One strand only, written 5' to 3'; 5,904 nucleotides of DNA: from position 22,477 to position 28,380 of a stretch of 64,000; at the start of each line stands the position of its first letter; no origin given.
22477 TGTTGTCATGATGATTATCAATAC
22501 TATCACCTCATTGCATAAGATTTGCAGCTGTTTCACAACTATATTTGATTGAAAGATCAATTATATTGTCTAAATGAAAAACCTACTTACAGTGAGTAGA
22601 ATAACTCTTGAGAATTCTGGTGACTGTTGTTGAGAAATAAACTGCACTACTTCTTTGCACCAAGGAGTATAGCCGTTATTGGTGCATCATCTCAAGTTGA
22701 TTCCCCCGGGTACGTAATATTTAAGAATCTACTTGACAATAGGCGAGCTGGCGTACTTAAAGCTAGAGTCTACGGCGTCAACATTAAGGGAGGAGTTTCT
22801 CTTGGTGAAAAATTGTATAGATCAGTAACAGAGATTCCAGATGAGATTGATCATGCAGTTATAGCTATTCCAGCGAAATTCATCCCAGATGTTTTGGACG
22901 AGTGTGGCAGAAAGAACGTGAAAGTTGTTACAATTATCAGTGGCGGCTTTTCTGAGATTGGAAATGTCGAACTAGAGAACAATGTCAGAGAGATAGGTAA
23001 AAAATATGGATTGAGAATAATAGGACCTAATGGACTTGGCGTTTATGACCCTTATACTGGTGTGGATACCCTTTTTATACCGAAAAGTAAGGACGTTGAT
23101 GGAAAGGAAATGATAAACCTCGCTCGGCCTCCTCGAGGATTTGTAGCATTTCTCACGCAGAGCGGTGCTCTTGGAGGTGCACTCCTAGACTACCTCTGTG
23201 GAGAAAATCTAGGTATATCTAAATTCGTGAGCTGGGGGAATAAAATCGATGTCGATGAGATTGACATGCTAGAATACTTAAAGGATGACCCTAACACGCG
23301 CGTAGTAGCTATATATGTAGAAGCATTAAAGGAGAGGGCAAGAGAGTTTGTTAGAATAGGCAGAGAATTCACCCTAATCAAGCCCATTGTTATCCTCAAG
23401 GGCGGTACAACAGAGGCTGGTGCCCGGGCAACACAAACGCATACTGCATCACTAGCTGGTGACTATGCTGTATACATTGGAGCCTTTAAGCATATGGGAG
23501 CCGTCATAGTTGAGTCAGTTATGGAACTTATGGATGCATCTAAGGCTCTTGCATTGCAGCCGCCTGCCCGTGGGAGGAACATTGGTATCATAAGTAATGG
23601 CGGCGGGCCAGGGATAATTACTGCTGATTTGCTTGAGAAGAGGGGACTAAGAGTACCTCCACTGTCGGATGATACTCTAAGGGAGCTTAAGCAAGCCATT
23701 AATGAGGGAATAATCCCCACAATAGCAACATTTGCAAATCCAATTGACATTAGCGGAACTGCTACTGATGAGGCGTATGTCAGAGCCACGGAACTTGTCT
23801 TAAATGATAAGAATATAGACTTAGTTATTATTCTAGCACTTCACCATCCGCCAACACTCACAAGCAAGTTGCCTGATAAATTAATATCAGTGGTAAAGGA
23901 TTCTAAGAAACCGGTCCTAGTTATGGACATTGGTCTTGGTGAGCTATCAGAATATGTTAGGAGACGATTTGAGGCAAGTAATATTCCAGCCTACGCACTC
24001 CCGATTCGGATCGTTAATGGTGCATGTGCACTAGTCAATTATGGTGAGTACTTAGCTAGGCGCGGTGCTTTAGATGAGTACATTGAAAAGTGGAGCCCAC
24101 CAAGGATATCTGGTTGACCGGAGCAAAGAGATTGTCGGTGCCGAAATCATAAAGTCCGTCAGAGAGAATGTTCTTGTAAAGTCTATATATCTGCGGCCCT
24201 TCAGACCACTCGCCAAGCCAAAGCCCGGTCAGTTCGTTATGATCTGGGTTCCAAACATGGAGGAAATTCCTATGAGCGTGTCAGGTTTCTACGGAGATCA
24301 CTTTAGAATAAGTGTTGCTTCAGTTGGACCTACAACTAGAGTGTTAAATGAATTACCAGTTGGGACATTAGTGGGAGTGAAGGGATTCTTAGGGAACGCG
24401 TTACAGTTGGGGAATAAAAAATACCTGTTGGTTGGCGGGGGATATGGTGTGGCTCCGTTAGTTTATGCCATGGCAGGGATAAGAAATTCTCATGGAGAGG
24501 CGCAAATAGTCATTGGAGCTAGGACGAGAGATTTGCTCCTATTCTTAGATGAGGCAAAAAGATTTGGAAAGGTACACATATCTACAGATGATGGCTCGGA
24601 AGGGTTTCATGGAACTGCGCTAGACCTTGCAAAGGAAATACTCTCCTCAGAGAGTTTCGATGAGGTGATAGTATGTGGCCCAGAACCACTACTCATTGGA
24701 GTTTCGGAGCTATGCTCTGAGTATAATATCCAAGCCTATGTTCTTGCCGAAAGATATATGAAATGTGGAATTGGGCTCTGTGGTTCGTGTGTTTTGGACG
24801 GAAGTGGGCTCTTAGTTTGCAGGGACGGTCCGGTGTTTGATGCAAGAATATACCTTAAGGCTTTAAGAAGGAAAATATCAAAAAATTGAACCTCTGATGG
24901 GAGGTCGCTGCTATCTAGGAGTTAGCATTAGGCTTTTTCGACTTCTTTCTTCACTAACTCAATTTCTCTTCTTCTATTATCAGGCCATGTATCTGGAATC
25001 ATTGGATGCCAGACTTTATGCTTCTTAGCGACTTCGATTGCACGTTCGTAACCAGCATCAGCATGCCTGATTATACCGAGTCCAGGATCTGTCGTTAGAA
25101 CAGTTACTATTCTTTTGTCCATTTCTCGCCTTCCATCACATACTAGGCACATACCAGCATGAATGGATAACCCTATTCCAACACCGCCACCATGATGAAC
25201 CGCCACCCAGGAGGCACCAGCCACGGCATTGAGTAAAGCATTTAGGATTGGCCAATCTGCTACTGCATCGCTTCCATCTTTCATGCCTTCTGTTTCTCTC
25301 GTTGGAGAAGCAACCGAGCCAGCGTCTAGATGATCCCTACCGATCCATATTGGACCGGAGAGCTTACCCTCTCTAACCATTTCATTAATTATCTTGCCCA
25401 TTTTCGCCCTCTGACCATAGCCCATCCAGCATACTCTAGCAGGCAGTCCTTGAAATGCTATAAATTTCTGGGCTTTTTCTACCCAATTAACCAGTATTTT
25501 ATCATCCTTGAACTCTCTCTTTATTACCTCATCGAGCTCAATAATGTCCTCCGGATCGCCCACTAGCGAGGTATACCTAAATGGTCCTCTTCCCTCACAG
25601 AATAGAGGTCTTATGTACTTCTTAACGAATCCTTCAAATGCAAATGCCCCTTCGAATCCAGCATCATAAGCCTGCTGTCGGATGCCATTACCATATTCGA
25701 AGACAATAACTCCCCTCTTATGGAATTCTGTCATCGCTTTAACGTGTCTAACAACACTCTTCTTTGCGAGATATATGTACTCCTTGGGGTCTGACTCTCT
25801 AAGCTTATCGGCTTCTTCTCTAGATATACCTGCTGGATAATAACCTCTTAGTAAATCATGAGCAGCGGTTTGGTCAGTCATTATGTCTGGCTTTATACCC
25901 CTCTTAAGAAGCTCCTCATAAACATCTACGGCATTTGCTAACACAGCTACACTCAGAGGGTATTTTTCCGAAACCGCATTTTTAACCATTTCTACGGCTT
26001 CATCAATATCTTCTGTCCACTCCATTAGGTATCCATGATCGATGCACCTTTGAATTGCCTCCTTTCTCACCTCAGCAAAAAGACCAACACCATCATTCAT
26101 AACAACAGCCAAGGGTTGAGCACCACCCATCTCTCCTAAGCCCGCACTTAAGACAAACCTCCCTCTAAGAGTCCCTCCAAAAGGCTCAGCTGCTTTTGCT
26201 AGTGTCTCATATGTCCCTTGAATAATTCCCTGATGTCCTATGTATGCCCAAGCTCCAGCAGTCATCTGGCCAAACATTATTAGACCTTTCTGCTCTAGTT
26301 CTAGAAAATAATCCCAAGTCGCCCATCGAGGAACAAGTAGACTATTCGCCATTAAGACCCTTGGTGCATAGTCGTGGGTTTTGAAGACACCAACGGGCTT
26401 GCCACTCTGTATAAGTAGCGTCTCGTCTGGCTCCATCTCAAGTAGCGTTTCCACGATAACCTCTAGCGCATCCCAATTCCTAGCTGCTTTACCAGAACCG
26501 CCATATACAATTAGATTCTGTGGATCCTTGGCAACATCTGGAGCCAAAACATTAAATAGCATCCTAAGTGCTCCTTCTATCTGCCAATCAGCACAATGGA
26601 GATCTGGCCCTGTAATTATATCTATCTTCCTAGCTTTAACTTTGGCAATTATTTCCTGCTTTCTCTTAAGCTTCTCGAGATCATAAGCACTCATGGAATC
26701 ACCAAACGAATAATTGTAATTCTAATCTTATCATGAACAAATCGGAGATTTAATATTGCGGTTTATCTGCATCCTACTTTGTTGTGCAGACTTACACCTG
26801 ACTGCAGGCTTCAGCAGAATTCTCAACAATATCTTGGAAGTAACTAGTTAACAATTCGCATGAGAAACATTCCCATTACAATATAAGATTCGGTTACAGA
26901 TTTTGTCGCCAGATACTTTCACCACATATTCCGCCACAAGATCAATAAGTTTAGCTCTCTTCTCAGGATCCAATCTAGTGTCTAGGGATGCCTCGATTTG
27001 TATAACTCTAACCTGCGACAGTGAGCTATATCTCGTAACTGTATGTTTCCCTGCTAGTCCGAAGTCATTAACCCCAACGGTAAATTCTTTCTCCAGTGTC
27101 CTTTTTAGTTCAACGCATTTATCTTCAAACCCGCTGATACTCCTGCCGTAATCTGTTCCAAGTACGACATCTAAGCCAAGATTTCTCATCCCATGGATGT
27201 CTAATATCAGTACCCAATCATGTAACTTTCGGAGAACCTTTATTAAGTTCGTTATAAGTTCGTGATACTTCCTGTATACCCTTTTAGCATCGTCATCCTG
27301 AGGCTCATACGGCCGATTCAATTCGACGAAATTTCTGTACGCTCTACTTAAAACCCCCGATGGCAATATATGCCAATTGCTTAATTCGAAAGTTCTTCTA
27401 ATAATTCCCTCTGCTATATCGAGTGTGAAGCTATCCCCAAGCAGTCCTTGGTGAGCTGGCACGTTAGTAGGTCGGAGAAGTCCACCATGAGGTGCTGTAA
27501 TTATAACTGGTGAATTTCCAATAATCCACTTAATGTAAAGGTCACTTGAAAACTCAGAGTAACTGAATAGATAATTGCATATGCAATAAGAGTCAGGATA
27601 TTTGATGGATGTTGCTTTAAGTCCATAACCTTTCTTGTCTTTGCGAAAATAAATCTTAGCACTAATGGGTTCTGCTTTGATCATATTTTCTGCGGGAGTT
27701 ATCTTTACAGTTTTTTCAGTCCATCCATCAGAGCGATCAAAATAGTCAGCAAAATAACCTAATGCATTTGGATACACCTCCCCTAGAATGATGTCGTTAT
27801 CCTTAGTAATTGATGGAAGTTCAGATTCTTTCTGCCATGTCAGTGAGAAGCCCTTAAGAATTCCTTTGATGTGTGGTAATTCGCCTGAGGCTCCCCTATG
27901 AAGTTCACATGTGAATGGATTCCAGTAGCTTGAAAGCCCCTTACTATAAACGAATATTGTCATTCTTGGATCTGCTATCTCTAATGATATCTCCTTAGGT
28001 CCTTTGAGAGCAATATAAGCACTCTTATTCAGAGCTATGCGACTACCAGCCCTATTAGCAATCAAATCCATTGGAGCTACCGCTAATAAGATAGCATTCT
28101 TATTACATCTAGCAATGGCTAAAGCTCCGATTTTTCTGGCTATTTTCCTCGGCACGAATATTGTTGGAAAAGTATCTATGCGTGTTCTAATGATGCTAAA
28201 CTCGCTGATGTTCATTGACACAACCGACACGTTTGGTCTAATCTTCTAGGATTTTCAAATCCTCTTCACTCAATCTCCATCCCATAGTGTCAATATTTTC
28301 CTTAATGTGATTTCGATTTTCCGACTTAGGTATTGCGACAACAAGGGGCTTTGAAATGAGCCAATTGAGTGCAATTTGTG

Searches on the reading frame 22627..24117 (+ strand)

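Call 11: search_protein_families(library=pfam, proteins=[window:22627-24117:+], max_evalue=0.001)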
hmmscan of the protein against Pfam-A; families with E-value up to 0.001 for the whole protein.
window:22627-24117:+ (496 aa): 4 families
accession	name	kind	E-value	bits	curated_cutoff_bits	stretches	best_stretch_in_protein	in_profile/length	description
PF13607.11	Succ_CoA_lig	-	1.3e-46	158.2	27.4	1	171-308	2-138/138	Succinyl-CoA ligase like flavodoxin domain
PF13380.12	CoA_binding_2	-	3e-20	73.2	22.8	1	13-140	1-114/116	CoA binding domain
PF02629.25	CoA_binding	-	1.1e-09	39.3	22.3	1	13-105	4-95/97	CoA binding domain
PF19045.5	Ligase_CoA_2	-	9.2e-06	26.2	23.7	1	321-458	3-139/162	Ligase-CoA domain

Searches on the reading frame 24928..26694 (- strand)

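Call 11: search_protein_families(library=pfam, proteins=[window:24928-26694:-], max_evalue=0.001)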
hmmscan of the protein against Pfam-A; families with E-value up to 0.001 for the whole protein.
window:24928-26694:- (588 aa): 3 families
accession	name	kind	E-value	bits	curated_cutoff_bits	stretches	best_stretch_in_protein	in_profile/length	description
PF17392.7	Urocanase_C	-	8.1e-87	290.2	23.6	1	363-557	1-195/196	Urocanase C-terminal domain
PF01175.24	Urocanase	-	1.6e-80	270.1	23.2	1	153-360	1-209/209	Urocanase Rossmann-like domain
PF17391.7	Urocanase_N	-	5.4e-51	172.1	23.2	1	29-149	6-126/127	Urocanase N-terminal domain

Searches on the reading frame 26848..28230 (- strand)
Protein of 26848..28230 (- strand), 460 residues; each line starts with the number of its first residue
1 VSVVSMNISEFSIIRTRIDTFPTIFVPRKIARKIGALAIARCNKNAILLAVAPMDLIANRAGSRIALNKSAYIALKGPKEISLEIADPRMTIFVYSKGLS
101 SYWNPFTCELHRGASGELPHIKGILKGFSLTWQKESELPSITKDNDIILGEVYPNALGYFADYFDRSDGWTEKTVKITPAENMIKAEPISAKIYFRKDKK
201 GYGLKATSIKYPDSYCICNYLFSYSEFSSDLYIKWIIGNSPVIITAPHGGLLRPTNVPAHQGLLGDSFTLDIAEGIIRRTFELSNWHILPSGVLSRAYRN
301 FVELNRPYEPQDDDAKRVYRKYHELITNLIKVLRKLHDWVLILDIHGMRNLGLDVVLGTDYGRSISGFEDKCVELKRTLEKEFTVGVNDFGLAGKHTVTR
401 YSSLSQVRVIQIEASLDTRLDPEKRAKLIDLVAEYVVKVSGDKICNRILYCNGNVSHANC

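Call 11: search_protein_families(library=pfam, proteins=[window:26848-28230:-], max_evalue=0.001)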
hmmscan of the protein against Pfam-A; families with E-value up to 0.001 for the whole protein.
window:26848-28230:- (460 aa): 1 family
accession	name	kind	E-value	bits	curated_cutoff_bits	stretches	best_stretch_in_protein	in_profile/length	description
PF05013.17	FGase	-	2.4e-09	38.1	28.9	1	316-414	108-213/219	N-formylglutamate amidohydrolase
